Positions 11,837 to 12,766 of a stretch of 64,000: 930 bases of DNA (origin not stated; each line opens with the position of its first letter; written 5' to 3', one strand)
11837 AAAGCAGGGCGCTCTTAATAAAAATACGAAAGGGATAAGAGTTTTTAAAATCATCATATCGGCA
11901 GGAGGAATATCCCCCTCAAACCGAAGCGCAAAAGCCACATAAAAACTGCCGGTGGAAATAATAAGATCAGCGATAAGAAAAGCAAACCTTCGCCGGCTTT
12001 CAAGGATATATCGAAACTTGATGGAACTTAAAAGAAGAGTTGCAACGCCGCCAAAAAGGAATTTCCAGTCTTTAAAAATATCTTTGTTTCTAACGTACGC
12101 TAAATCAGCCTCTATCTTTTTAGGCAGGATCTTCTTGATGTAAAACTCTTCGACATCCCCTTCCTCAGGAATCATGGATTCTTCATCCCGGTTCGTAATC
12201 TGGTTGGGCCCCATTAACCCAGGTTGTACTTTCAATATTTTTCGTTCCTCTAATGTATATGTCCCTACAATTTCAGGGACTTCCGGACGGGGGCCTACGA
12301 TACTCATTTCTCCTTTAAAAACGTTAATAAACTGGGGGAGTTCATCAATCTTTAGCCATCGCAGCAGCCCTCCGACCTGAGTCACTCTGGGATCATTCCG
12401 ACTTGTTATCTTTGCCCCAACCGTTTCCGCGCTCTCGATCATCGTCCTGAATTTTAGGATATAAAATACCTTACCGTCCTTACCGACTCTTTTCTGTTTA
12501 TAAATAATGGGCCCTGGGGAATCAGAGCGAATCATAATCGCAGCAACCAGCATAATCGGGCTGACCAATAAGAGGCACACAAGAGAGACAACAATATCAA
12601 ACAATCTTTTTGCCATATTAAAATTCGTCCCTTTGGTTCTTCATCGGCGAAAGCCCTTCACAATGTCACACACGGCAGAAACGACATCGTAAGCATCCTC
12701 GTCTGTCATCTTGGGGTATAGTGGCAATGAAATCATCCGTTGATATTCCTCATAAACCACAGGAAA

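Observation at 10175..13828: PglC-type phosphoglycosyltransferase fused to a PglF/CapD dehydratase, next to a PglE-like aminotransferase (diNAcBac/QuiNAc4N-type initiating sugar)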

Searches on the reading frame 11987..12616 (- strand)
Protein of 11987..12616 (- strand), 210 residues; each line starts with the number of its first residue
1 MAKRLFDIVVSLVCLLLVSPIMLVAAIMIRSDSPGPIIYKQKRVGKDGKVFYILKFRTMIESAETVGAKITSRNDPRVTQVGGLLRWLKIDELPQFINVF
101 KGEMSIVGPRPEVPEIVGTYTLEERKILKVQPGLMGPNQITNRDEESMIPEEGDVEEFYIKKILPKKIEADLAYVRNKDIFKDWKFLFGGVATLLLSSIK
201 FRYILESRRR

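Call 25: search_solved_structures(query=window:11987-12616:-, max_evalue=0.00001, show_alignments=5)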
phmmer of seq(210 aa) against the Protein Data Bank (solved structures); distinct sequences matched with E-value up to 0.00001: 7.
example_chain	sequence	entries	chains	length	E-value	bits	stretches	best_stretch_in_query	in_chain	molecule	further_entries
30us_A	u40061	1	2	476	2.3e-26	96.2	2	71-145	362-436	UDP-Gal::undecaprenolphosphate Gal-1-P transferase WbaP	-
9s7s_A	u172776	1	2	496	2.8e-26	95.9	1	3-145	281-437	UDP-Gal::undecaprenolphosphate Gal-1-P transferase WbaP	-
30wc_A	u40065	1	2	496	2.8e-26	95.9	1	3-145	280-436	Undecaprenyl-phosphate galactose phosphotransferase WbaP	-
9s8l_A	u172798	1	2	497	2.8e-26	95.9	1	3-145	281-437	UDP-Gal::undecaprenolphosphate Gal-1-P transferase WbaP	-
8t53_A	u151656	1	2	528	1.2e-25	93.9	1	2-145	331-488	Undecaprenyl-phosphate galactose phosphotransferase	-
8e37_B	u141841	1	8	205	7.5e-25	91.3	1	2-162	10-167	N,N'-diacetylbacilliosaminyl-1-phosphate transferase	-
8g1n_A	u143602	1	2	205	1.6e-24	90.2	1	2-164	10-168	N,N'-diacetylbacilliosaminyl-1-phosphate transferase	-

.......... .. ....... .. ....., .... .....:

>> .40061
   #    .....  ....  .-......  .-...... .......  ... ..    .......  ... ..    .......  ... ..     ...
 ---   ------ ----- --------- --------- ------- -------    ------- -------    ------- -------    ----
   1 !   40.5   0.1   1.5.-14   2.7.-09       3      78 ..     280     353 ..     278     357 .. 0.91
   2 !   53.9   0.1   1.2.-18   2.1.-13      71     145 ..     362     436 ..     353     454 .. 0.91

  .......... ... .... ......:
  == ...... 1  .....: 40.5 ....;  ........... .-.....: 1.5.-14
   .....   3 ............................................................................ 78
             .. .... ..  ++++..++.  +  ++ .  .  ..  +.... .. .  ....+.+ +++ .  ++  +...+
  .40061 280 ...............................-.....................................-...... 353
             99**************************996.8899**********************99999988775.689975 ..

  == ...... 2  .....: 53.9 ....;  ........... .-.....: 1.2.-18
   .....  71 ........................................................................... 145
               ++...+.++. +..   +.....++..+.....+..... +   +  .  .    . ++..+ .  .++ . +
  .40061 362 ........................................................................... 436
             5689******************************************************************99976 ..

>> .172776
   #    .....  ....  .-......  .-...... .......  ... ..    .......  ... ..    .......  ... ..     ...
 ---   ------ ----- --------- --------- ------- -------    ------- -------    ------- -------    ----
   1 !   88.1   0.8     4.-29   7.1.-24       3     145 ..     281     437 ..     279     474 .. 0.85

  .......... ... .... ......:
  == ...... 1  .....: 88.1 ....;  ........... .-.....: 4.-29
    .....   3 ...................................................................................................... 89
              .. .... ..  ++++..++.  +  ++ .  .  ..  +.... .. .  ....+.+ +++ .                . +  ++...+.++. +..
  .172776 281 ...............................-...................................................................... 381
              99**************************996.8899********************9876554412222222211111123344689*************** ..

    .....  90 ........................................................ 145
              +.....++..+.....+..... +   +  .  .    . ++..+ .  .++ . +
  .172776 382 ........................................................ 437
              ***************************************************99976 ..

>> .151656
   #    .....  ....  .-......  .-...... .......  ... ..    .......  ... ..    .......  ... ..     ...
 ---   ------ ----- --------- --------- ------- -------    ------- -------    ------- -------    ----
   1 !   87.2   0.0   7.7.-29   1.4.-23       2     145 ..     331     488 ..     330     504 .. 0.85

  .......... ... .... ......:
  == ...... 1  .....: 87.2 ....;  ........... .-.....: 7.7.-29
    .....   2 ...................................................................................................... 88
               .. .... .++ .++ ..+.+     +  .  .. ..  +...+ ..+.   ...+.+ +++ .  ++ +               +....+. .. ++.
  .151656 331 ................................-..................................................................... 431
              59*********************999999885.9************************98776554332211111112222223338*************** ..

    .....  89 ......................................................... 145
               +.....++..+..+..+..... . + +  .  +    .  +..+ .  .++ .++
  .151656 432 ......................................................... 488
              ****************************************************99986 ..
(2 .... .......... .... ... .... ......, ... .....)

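Call 85: search_dna_similar(query=window:12014-12616:-, collection=plasmids, mode=protein, max_rows=40, rows=best)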
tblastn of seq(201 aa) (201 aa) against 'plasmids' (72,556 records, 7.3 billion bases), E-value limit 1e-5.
Records with a match: 1168; places in all: 1585; records where one place covers at least 80% of the query: 831.
Best place of each record, by identity: <60% 1168.
By first word of the organism name: Rhizobium 165; Ralstonia 132; Phaeobacter 116; Sinorhizobium 85; Lactiplantibacillus 73; Lactococcus 41; Azospirillum 33; Shigella 21; Deinococcus 21; Leisingera 17; and 151 more.
By predicted mobility (MOB-suite, as given by PLSDB): non-mobilizable 703; mobilizable 337; conjugative 128.
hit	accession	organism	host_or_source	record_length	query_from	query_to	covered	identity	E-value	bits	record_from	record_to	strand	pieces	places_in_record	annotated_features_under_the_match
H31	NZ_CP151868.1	Bacillus thuringiensis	tobacco,mixed culture,leaves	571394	3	201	99%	41.2%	1e-32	130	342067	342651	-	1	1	sugar transferase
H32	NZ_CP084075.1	Fusobacterium vincentii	-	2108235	1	195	97%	42.1%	2e-38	147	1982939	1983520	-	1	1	none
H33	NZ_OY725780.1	Parabacteroides distasonis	-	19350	3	201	99%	40.2%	8e-28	116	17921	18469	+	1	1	sugar transferase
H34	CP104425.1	Shigella sonnei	Homo sapiens,human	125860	3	195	96%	41.2%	3e-31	126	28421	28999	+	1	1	sugar transferase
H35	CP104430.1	Shigella sonnei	Homo sapiens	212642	3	195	96%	41.2%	3e-31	126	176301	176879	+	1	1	sugar transferase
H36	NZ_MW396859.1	Shigella sonnei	-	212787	3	195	96%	41.2%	3e-31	126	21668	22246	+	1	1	sugar transferase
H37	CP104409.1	Shigella sonnei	Homo sapiens,human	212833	3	195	96%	41.2%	3e-31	126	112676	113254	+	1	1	sugar transferase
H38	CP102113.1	Shigella sonnei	Homo sapiens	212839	3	195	96%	41.2%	3e-31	126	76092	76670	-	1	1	sugar transferase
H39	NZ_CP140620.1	Shigella sonnei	Homo sapiens,stool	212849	3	195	96%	41.2%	3e-31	126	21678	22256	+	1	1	sugar transferase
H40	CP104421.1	Shigella sonnei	Homo sapiens,human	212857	3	195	96%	41.2%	3e-31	126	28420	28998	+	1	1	sugar transferase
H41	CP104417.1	Shigella sonnei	Homo sapiens,human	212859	3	195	96%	41.2%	3e-31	126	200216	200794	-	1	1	sugar transferase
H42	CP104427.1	Shigella sonnei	Homo sapiens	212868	3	195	96%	41.2%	3e-31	126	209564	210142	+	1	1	sugar transferase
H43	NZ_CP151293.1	Shigella sonnei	Homo sapiens,whole organism,stool sample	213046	3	195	96%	41.2%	3e-31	126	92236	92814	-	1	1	sugar transferase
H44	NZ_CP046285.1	Shigella sonnei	Homo sapiens,clinical isolate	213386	3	195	96%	41.2%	3e-31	126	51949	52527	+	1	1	sugar transferase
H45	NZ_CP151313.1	Shigella sonnei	-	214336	3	195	96%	41.2%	3e-31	126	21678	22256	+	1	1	sugar transferase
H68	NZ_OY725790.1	Parabacteroides distasonis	-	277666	3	188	93%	40.9%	2e-39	149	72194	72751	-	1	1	sugar transferase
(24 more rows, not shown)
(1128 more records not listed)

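Call 86: get_annotated_region(hit=H68, flank=5000)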
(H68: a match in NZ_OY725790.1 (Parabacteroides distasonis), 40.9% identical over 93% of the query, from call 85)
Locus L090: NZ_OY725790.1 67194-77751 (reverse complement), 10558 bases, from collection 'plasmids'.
description: Parabacteroides distasonis strain Parabacteroides distasonis TSDC17.2-1.1 plasmid 45, complete sequence
organism: Parabacteroides distasonis (NCBI taxid 823)
taxonomy: Bacteria; Bacteroidota; Bacteroidia; Bacteroidales; Tannerellaceae; Parabacteroides; Parabacteroides distasonis
host: -; source: -; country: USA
typing (MOB-suite, as given by PLSDB): non-mobilizable
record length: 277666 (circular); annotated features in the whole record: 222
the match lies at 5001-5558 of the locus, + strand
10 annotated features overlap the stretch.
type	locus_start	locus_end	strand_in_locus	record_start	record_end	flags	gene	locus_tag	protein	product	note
CDS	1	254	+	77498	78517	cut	-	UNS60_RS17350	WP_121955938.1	glycosyltransferase family 2 protein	-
CDS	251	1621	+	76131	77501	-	-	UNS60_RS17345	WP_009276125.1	bifunctional cytidylyltransferase/SDR family oxidoreductase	-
CDS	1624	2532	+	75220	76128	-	-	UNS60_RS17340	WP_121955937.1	LicD family protein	-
CDS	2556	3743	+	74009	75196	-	-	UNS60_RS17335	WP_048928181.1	glycosyltransferase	-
CDS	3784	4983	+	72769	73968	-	-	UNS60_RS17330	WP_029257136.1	DegT/DnrJ/EryC1/StrS family aminotransferase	-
CDS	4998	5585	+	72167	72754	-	-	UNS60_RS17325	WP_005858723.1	sugar transferase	GO:0006486 - protein glycosylation [Evidence IEA]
CDS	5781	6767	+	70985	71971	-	-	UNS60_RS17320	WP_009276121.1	PD-(D/E)XK nuclease family transposase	-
CDS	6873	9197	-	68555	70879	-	-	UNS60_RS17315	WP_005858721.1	TonB-dependent receptor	-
CDS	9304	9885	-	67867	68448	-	-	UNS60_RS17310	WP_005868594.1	LuxR C-terminal-related transcriptional regulator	GO:0000160 - phosphorelay signal transduction system [Evidence IEA]; GO:0006355 - regulation of DNA-templated ...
CDS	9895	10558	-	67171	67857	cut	-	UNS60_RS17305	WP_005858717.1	LuxR family transcriptional regulator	-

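Call 87: get_annotated_region(hit=H32, flank=5000)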
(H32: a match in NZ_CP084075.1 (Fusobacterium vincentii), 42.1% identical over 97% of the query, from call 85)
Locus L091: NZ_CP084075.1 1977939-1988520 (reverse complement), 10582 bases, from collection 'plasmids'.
description: Fusobacterium vincentii strain SB055 plasmid pSB055A, complete sequence
organism: Fusobacterium vincentii (NCBI taxid 155615)
taxonomy: Bacteria; Fusobacteriota; Fusobacteriia; Fusobacteriales; Fusobacteriaceae; Fusobacterium; Fusobacterium vincentii
host: -; source: -; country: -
typing (MOB-suite, as given by PLSDB): non-mobilizable
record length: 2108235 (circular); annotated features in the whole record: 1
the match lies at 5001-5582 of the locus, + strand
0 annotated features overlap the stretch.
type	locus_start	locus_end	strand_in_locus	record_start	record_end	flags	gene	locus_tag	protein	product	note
